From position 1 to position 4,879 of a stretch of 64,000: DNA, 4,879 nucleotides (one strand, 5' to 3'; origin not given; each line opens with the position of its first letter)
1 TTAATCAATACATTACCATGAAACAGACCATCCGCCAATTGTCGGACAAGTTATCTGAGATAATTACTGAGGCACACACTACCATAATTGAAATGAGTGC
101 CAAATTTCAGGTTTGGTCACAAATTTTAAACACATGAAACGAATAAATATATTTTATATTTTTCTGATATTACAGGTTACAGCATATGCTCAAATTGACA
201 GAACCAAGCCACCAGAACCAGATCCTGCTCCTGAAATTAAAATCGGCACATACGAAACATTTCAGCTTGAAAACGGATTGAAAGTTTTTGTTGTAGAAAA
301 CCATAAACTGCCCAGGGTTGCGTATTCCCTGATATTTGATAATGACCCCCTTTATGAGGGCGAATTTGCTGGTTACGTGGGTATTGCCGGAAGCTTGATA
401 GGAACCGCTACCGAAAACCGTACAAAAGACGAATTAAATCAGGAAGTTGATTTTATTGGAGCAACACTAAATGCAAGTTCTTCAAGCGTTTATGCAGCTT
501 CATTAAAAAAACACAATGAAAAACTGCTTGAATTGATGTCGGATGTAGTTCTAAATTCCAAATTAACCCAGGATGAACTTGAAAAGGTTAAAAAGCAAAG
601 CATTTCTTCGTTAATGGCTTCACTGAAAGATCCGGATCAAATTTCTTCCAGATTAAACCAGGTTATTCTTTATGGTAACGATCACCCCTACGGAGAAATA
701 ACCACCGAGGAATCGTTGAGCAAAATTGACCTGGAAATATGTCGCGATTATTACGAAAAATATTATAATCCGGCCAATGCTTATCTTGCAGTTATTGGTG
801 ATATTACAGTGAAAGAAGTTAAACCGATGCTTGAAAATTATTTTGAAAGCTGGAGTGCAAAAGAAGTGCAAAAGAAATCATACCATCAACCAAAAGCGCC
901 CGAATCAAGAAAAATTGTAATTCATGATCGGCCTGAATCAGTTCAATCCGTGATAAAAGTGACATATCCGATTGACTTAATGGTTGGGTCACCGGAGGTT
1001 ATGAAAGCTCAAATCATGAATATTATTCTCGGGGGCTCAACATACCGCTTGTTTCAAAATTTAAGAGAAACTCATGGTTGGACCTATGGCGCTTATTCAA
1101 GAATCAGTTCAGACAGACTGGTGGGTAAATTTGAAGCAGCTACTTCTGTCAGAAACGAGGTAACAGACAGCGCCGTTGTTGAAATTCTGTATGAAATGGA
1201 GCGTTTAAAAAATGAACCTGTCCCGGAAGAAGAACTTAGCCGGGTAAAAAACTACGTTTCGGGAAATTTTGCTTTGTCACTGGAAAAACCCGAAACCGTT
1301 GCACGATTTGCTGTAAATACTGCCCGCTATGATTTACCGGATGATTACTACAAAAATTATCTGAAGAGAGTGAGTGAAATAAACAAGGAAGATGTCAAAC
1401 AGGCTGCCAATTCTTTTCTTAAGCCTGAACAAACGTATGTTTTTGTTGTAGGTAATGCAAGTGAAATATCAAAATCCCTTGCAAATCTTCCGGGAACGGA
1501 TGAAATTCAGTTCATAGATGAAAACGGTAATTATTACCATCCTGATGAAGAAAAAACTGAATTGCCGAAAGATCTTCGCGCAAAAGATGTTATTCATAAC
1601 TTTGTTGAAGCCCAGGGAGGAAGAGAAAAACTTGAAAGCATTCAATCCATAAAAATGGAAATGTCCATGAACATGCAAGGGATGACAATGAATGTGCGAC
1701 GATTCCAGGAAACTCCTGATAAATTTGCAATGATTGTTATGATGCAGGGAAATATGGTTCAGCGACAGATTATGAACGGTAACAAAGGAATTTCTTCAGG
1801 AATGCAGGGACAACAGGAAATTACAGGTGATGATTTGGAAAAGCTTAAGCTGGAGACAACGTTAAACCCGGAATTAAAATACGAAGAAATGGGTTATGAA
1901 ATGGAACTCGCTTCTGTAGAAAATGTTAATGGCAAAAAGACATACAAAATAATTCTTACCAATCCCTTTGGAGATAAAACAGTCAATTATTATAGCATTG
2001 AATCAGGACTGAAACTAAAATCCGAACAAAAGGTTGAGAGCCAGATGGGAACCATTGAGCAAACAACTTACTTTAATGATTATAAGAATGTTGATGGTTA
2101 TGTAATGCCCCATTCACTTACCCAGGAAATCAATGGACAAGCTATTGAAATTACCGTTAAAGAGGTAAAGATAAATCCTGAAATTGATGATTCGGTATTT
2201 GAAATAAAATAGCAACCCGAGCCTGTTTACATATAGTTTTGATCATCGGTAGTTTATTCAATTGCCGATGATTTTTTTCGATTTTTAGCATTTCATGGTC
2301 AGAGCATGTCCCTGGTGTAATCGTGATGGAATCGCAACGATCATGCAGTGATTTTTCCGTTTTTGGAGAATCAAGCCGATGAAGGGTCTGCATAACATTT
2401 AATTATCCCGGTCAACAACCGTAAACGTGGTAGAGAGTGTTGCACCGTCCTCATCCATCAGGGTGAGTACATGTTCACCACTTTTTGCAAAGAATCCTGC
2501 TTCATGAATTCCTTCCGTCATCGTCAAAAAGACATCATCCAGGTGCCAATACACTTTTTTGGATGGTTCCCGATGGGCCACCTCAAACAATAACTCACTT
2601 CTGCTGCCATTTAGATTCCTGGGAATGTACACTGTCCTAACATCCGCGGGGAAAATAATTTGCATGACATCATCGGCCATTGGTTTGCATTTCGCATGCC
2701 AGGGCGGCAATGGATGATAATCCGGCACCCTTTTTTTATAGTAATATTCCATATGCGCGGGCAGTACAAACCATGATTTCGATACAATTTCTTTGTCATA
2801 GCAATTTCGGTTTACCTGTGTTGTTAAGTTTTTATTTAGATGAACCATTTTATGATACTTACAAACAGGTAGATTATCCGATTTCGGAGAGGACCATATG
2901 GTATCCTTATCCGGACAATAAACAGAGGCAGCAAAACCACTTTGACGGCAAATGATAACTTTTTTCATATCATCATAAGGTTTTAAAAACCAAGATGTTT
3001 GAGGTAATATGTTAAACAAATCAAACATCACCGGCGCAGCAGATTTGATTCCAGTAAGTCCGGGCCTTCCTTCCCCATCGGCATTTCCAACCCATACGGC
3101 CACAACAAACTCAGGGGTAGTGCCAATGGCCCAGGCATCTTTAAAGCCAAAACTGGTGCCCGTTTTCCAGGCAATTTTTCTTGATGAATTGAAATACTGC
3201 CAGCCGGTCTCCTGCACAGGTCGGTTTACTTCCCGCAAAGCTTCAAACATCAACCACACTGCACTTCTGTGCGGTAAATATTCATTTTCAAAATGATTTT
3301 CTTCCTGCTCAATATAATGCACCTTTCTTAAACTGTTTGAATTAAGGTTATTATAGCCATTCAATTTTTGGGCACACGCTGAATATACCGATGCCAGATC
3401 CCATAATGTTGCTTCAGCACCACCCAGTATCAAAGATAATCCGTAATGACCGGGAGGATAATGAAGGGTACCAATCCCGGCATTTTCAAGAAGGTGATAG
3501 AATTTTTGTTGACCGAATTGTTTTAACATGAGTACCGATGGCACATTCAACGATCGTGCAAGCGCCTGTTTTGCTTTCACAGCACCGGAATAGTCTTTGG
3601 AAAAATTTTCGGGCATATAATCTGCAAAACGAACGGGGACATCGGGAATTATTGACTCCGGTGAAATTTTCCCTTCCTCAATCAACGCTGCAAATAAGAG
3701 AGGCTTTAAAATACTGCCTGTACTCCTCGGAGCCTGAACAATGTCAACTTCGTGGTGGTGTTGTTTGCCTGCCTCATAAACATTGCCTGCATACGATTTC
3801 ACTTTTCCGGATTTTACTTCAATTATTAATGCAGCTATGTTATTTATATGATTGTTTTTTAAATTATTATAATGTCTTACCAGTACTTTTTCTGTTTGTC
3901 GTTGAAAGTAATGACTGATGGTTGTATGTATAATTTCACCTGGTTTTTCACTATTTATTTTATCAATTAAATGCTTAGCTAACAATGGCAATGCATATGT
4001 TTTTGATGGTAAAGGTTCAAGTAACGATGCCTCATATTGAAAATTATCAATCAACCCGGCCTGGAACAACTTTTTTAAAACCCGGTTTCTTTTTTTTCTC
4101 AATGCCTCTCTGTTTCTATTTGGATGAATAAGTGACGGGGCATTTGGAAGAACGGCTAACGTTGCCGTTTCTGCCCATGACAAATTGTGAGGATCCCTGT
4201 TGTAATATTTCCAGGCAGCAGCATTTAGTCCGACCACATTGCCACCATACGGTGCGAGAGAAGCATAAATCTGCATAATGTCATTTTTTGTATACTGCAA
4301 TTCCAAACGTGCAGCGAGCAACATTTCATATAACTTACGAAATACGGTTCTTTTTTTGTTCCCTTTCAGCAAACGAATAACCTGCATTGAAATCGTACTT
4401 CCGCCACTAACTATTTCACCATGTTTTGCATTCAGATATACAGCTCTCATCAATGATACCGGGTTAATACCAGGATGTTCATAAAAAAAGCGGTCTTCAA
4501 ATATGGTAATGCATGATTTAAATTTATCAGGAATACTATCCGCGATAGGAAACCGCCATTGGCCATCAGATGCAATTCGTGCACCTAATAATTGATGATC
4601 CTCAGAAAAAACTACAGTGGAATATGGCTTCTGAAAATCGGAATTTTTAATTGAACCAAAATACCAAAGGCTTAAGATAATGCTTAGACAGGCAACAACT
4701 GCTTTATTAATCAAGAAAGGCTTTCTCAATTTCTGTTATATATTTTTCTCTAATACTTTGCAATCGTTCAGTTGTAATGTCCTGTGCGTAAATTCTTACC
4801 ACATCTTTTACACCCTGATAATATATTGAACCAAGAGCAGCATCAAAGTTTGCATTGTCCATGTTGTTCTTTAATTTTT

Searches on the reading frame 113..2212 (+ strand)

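Call 42: search_protein_families(library=ncbifam, proteins=[window:113-2212:+], max_evalue=1e-10)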
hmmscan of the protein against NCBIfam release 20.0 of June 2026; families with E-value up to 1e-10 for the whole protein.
window:113-2212:+ (699 aa): 2 families
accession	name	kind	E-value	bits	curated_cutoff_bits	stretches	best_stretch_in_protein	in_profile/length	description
NF047422.1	YfmF_fam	equivalog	2.1e-28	99.3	285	1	134-435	97-401/412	EF-P 5-aminopentanol modification-associated protein YfmF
NF047421.1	YfmH_fam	equivalog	9e-13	48.2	250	0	198-446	172-421/425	EF-P 5-aminopentanol modification-associated protein YfmH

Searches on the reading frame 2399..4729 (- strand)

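Call 42: search_protein_families(library=ncbifam, proteins=[window:2399-4729:-], max_evalue=1e-10)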
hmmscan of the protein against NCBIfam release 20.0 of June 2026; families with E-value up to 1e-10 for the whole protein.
window:2399-4729:- (776 aa): 13 families
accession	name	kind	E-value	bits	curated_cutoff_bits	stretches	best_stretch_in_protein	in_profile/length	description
TIGR02073.1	PBP_1c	equivalog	2.8e-206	687.4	494.2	1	31-771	5-727/728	penicillin-binding protein 1C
NF008414.0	PRK11240.1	equivalog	1.7e-126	423.2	1121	1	15-771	19-773/774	peptidoglycan glycosyltransferase PbpC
TIGR02074.1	PBP_1a_fam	subfamily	6.7e-96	322.2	508.75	1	64-570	8-527/535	PBP1A family penicillin-binding protein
NF051885.1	tranpepglycosPbpC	equivalog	9.9e-80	268.9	900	1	64-565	81-583/632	multimodular transpeptidase-transglycosylase PbpC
TIGR02071.1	PBP_1b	equivalog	3.2e-56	190.9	717.75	1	63-599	152-706/729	penicillin-binding protein 1B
NF008643.0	PRK11636.1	equivalog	3.7e-43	147.9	1263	1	39-244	49-252/850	peptidoglycan glycosyltransferase/peptidoglycan DD-transpeptidase MrcA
NF007061.0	PRK09506.1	equivalog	5.4e-43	146.9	1120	1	26-613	180-783/825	bifunctional glycosyl transferase/transpeptidase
NF038276.1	strep_PBP2A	exception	6.2e-42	143.7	1100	2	27-232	65-266/716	penicillin-binding protein PBP2A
NF038272.1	strep_PBP1A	exception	1.4e-41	142.6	1075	1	27-526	40-559/658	penicillin-binding protein PBP1A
NF011423.0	PRK14850.1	equivalog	1.6e-41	142.5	1275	1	27-551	127-669/764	penicillin-binding protein 1b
TIGR02070.1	mono_pep_trsgly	equivalog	6.1e-30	104.4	182.65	1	15-224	10-221/224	monofunctional biosynthetic peptidoglycan transglycosylase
NF038274.1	strep_PBP1B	exception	2.9e-29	101.9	1225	1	37-215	63-244/745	penicillin-binding protein PBP1B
NF010008.0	PRK13481.1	equivalog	4.9e-23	81.8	270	1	60-236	82-264/269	glycosyltransferase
